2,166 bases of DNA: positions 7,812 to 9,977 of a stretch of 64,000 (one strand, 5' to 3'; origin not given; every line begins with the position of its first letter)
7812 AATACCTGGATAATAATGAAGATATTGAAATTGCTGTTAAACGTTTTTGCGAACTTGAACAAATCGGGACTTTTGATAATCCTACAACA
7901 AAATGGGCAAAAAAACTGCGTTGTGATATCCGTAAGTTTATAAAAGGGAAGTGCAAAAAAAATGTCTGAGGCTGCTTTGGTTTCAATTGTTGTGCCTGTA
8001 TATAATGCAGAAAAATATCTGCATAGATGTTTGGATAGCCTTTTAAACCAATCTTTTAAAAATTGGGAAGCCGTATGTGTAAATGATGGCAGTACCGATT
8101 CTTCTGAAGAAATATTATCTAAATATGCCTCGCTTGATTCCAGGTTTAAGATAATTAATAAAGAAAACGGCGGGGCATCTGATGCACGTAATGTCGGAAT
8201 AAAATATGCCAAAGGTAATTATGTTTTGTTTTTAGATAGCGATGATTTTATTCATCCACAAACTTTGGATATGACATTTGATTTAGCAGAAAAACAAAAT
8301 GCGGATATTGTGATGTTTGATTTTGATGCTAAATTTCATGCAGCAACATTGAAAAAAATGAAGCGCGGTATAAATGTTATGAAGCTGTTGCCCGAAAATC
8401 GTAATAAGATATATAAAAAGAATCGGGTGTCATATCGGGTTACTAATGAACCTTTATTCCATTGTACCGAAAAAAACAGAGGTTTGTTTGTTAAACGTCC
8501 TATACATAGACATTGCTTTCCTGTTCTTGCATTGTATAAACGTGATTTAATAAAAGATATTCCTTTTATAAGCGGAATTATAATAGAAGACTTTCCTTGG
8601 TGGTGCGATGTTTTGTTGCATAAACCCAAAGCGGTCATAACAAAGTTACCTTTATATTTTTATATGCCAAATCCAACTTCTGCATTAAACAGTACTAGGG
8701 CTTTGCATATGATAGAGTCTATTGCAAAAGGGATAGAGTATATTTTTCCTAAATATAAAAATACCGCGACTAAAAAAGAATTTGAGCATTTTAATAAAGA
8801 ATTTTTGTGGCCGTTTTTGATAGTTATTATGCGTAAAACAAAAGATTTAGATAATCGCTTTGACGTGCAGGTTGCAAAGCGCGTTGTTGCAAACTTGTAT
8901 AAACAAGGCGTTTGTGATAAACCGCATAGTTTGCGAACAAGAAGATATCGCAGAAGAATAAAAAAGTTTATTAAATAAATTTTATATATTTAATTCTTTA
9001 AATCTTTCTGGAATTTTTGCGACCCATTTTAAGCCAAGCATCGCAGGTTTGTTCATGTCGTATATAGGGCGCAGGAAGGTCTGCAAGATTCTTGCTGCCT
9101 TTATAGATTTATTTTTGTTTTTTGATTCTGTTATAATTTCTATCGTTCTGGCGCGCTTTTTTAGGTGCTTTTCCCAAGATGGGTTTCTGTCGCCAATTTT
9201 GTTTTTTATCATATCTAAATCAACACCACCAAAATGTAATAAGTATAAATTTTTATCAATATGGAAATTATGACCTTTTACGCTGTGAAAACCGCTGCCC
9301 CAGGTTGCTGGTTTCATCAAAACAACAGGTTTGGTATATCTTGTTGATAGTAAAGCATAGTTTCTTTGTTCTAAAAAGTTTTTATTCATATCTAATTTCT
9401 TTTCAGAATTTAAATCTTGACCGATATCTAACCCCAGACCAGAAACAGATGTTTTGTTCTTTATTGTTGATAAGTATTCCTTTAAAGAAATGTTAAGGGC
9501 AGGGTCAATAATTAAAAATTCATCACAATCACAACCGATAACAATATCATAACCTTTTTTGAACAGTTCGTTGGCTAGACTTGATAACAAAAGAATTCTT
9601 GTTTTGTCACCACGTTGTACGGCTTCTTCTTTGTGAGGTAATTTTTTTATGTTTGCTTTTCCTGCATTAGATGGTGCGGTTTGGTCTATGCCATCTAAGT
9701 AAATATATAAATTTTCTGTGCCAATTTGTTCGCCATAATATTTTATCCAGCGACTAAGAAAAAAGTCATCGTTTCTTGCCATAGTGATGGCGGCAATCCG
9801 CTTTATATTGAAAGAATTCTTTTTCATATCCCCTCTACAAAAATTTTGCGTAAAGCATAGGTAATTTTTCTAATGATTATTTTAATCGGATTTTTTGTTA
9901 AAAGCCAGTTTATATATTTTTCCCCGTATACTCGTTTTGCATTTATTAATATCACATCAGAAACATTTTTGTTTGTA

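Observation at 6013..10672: Glycosyltransferase cluster inserted between recA and typA, with a tandem-duplicated GT2 pair and head-on operons separated by 3 nt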

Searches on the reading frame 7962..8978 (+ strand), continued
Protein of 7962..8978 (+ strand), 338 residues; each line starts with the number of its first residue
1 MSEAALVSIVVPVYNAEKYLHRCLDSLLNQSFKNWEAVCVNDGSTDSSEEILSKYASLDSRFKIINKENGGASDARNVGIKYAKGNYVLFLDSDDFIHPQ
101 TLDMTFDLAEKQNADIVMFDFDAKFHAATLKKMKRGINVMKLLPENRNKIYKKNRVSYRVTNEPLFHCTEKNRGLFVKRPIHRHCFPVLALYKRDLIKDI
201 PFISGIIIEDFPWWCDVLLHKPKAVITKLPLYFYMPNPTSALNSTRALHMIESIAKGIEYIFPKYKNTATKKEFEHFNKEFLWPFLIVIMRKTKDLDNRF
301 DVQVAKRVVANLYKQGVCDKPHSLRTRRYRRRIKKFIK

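Call 83: fold_search(model_id=the predicted structure, library=pdb)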
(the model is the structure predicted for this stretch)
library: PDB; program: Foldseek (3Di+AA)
matches with E <= 10: 1375; with E <= 0.001: 306
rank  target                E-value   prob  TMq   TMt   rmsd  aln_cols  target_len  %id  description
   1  5hea_A                3.2e-20  1.00  0.65  0.78   4.9       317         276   26  CgT structure in hexamer (released 2016-08-31)
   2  8bz7_A                4.3e-17  1.00  0.62  0.36   6.5       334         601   20  Crystal structure of the L. monocytogenes RmlT in complex with TDP-rhamnose (released 2023-12-27)
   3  8bz5_B                7.3e-17  1.00  0.60  0.36   6.6       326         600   21  Crystal structure of the L. monocytogenes RmlT in complex with HEPES (released 2023-12-27)
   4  8bz5_A                7.3e-17  1.00  0.62  0.36   6.6       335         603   19  Crystal structure of the L. monocytogenes RmlT in complex with HEPES (released 2023-12-27)
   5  8bz7_B                8.7e-17  1.00  0.61  0.36   6.7       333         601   20  Crystal structure of the L. monocytogenes RmlT in complex with TDP-rhamnose (released 2023-12-27)
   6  8bz4_A                1.2e-16  1.00  0.62  0.36   6.7       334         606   21  Crystal structure of the apo form of the L. monocytogenes RmlT (released 2023-12-27)
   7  8bz7_C                1.2e-16  1.00  0.61  0.36   5.4       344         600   20  Crystal structure of the L. monocytogenes RmlT in complex with TDP-rhamnose (released 2023-12-27)
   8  8bz6_B                1.4e-16  1.00  0.62  0.37   5.4       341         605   21  Crystal structure of the L. monocytogenes RmlT in complex with UDP-glucose (released 2023-12-27)
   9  9gzk_C                1.9e-16  1.00  0.60  0.36   6.7       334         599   21  Crystal structure of the L. monocytogenes RmlT in complex with 4-RboP-(CH2)6NH2 (released 2024-12-18)
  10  8bz5_C                1.9e-16  1.00  0.60  0.35   6.7       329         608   21  Crystal structure of the L. monocytogenes RmlT in complex with HEPES (released 2023-12-27)
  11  8bz8_A                2.1e-16  1.00  0.61  0.36   6.7       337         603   20  Crystal structure of the L. monocytogenes RmlT D198A variant in complex with TDP-rhamnose (released 2023-12-27)
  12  5tzi                  2.7e-16  1.00  0.49  0.50  13.7       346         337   21  Crystal structure of S. aureus TarS 1-349 (released 2017-01-04)
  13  8bz8_E                3.6e-16  1.00  0.61  0.36   6.3       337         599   19  Crystal structure of the L. monocytogenes RmlT D198A variant in complex with TDP-rhamnose (released 2023-12-27)
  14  8bz8_B                4.0e-16  1.00  0.61  0.36   6.5       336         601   20  Crystal structure of the L. monocytogenes RmlT D198A variant in complex with TDP-rhamnose (released 2023-12-27)
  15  8bz7_D                4.3e-16  1.00  0.61  0.36   6.5       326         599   20  Crystal structure of the L. monocytogenes RmlT in complex with TDP-rhamnose (released 2023-12-27)
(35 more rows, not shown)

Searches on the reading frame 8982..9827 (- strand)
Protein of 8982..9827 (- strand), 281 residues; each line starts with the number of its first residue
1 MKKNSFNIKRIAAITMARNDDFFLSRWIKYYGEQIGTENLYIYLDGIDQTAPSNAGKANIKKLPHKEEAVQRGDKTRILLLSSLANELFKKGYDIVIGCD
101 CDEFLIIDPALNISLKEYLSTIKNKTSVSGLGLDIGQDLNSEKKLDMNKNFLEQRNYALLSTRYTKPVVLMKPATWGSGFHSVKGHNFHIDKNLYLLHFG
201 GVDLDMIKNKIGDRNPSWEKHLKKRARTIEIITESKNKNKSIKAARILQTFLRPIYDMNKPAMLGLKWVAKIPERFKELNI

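Call 3: search_protein_families(library=pfam, proteins=[window:8982-9827:-], max_evalue=0.1)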
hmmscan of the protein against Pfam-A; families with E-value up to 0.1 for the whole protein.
window:8982-9827:- (281 aa): 2 families
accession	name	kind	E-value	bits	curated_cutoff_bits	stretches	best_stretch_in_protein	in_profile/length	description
PF13704.12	Glyco_tranf_2_4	-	5.6e-10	40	27.5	1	18-116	1-95/98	Glycosyl transferase family 2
PF21862.1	CiaD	-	0.018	15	27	1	116-153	5-42/54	CiaD-like protein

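Call 4: search_protein_families(library=ncbifam, proteins=[window:8982-9827:-], max_evalue=0.1)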
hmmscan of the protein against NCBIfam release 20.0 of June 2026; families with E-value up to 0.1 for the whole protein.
window:8982-9827:- (281 aa): 0 families

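Call 25: find_encoding_contigs(protein=window:8982-9827:-, flank=8000, max_places=4)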
Protein window:8982-9827:- (281 aa): 5 contigs read that carry it; 2 places shown.
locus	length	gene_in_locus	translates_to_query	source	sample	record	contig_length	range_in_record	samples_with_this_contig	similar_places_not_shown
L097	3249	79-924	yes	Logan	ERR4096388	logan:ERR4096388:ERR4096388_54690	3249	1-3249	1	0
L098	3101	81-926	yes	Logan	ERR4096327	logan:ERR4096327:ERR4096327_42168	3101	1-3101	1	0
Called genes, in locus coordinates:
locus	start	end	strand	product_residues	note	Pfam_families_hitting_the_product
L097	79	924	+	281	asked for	-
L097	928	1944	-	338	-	PF00535:Glycos_transf_2, PF10111:Glyco_tranf_2_2, PF13641:Glyco_tranf_2_3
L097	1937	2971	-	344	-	PF00535:Glycos_transf_2, PF10111:Glyco_tranf_2_2, PF13641:Glyco_tranf_2_3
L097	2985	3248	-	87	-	?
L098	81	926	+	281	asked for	-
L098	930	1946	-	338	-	PF00535:Glycos_transf_2, PF10111:Glyco_tranf_2_2, PF13641:Glyco_tranf_2_3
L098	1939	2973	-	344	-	PF00535:Glycos_transf_2, PF10111:Glyco_tranf_2_2, PF13641:Glyco_tranf_2_3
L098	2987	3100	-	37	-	?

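Call 36: search_solved_structures(query=window:8982-9827:-, max_evalue=1)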
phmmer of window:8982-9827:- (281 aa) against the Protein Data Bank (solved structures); distinct sequences matched with E-value up to 1: 10.
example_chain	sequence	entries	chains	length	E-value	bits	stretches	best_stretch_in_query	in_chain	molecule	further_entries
3mu6_A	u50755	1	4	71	0.35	13.5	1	81-126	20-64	Myocyte-specific enhancer factor 2A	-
1egw_A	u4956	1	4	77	0.42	13.2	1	81-126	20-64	MADS BOX TRANSCRIPTION ENHANCER FACTOR 2, POLYPEPTIDE A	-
5f28_A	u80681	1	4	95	0.44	13.1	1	82-126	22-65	MEF2C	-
3kov_A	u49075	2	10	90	0.53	12.9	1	82-126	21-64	Myocyte-specific enhancer factor 2A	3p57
7xuz_C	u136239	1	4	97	0.57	12.8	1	82-126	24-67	myocyte-specific enhancer factor 2A isoform X4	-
6byy_A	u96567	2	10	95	0.61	12.7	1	82-126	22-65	MEF2 CHIMERA | MEF2 Chimera,Myocyte-specific enhancer factor 2B,Myocyte-specific enhancer factor 2A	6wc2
6bz1_C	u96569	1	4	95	0.65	12.6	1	82-126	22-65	MEF2 CHIMERA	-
8c84_A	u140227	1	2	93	0.94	12.1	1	76-126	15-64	MEF2D protein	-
7x1n_B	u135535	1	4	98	0.94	12.1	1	75-126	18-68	Myocyte enhancer factor 2D/deleted in azoospermia associated protein 1 fusion protein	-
8pde_A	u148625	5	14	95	0.95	12.1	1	76-126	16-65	MEF2D protein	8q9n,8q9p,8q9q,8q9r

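Call 56: search_solved_structures(query=A2, max_evalue=1)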
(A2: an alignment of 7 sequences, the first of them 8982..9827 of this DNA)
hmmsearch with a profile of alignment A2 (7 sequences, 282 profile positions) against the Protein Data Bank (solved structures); distinct sequences matched with E-value up to 1: 1.
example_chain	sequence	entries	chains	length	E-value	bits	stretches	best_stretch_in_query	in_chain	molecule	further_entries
7ue2_A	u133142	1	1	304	0.61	12.4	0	42-106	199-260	RPB_PLP3_R6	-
